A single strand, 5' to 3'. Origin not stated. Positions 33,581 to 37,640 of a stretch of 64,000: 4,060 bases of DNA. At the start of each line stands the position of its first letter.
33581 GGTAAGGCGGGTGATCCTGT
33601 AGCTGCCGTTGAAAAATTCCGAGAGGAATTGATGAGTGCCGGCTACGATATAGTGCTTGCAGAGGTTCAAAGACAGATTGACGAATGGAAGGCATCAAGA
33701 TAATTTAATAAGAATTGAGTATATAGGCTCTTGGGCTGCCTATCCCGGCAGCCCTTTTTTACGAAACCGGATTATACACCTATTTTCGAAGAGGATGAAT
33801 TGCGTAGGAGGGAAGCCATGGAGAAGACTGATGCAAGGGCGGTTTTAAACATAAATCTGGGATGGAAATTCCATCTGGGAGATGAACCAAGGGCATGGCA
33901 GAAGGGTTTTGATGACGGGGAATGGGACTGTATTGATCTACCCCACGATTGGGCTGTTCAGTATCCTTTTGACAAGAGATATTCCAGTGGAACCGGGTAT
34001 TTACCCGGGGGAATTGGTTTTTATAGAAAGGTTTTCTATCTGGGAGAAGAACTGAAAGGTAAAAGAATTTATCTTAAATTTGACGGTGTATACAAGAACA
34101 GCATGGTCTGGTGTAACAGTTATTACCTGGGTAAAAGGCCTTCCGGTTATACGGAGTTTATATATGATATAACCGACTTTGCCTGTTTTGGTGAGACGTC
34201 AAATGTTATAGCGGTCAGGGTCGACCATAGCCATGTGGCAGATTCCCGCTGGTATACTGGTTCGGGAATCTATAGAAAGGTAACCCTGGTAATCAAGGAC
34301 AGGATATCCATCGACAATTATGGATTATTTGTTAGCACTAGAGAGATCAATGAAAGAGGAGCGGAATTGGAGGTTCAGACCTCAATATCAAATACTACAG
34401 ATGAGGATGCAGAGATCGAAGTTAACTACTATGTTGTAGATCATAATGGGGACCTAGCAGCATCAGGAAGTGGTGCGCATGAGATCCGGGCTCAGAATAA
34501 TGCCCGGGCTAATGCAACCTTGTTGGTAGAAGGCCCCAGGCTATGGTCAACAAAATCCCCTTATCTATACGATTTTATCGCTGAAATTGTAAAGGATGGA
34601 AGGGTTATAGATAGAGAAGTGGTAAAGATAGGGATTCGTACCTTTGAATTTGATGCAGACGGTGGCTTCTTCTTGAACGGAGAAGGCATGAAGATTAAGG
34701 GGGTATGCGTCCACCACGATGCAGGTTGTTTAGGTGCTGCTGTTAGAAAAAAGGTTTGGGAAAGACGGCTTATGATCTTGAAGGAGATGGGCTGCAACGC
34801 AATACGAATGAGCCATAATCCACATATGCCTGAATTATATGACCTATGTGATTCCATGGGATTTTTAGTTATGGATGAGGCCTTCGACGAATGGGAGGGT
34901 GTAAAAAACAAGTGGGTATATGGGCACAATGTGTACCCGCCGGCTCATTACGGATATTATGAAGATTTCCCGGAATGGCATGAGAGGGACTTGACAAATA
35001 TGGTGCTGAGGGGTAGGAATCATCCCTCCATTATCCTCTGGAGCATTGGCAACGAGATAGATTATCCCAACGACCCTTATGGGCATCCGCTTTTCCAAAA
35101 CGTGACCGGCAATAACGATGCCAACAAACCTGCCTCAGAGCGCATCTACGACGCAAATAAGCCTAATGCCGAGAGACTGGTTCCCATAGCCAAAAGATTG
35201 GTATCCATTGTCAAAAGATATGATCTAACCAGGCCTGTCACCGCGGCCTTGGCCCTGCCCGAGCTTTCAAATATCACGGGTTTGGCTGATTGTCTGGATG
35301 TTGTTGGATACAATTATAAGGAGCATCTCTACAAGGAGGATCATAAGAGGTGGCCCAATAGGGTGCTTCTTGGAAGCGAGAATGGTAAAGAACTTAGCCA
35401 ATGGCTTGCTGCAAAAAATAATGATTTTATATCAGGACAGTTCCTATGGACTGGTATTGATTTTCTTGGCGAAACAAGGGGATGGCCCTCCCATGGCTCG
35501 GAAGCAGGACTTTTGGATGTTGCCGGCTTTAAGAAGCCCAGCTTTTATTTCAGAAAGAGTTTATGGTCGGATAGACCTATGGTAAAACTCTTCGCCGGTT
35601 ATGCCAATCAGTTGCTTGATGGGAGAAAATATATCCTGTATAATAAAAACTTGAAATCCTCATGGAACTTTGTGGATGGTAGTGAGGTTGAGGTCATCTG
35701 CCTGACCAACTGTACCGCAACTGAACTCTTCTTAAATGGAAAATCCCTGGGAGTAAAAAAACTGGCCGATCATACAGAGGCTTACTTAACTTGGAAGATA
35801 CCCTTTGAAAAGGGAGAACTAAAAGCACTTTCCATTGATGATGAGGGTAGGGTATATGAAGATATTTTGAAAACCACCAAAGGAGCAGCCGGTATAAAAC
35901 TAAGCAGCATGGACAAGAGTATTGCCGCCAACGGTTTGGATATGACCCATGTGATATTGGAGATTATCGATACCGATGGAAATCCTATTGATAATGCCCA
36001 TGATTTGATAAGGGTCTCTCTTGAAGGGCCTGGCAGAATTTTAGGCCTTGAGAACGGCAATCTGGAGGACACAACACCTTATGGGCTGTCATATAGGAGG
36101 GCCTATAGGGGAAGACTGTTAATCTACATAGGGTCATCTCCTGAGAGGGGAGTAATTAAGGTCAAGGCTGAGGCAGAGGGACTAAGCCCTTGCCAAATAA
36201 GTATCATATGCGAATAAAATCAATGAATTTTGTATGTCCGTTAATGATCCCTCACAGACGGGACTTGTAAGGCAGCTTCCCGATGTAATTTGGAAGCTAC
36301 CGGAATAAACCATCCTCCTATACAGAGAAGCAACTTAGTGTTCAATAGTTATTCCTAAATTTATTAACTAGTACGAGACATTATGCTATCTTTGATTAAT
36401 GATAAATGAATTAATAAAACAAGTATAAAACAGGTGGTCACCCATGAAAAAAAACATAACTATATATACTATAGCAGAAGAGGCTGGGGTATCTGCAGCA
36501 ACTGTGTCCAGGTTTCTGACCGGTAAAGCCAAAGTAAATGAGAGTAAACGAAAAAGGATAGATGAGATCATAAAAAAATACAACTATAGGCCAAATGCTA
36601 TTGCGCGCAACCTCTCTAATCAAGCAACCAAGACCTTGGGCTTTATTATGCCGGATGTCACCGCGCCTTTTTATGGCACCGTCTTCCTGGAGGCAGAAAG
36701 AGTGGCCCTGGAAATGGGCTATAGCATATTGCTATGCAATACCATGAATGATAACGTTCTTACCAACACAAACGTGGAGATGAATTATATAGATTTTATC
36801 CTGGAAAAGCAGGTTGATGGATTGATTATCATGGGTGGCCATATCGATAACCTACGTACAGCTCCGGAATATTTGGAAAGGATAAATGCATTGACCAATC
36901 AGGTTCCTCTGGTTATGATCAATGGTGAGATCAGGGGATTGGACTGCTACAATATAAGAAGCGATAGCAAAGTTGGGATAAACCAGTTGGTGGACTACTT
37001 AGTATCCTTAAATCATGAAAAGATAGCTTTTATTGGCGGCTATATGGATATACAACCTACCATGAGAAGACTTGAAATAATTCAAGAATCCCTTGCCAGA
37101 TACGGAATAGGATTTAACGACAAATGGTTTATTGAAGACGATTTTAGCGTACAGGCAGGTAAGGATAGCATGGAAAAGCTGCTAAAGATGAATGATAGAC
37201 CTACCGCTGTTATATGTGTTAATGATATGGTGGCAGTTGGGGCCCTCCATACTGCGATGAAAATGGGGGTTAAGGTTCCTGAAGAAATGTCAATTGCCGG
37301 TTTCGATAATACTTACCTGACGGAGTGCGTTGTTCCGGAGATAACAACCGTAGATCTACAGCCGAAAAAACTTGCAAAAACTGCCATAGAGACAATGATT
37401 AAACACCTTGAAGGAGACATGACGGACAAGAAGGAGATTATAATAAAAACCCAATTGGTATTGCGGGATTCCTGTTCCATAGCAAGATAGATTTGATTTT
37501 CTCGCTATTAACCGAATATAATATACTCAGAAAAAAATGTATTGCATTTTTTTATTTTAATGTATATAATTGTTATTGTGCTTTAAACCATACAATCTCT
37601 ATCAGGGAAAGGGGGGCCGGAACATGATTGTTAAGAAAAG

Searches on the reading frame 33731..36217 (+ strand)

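Call 16: search_protein_families(library=pfam, proteins=[window:33731-36217:+], max_evalue=0.00001)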
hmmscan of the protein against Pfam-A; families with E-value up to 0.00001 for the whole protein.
window:33731-36217:+ (828 aa): 5 families
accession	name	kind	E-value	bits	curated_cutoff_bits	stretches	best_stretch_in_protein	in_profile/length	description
PF02836.23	Glyco_hydro_2_C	-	7.1e-27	94.8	21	1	310-445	5-138/302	Glycosyl hydrolases family 2, TIM barrel domain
PF18565.7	Glyco_hydro2_C5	-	1.4e-25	89.6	32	1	722-823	1-102/103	Glycoside hydrolase family 2 C-terminal domain 5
PF02837.24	Glyco_hydro_2_N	-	3.4e-25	89.3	28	1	43-187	6-166/169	Glycosyl hydrolases family 2, sugar binding domain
PF16355.11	DUF4982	-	9.4e-18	64.4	23.9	1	650-708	1-59/61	Domain of unknown function (DUF4982)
PF00703.27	Glyco_hydro_2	-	6.2e-17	62.8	23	1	199-303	6-109/109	Glycosyl hydrolases family 2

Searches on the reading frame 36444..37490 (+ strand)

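Call 16: search_protein_families(library=pfam, proteins=[window:36444-37490:+], max_evalue=0.00001)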
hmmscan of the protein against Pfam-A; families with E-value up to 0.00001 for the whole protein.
window:36444-37490:+ (348 aa): 4 families
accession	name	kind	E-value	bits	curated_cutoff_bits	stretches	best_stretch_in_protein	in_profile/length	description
PF13377.12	Peripla_BP_3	-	3.5e-33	115.5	26.5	1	183-344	1-167/167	Periplasmic binding protein-like domain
PF00532.27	Peripla_BP_1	-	1.1e-20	74.7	22.2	1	62-337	1-276/281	Periplasmic binding proteins and sugar binding domain of LacI family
PF00356.27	LacI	-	1.5e-15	57.2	27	1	6-51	1-46/46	Bacterial regulatory proteins, lacI family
PF13407.12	Peripla_BP_4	-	9.2e-10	38.9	35.1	1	66-324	2-256/258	Periplasmic binding protein domain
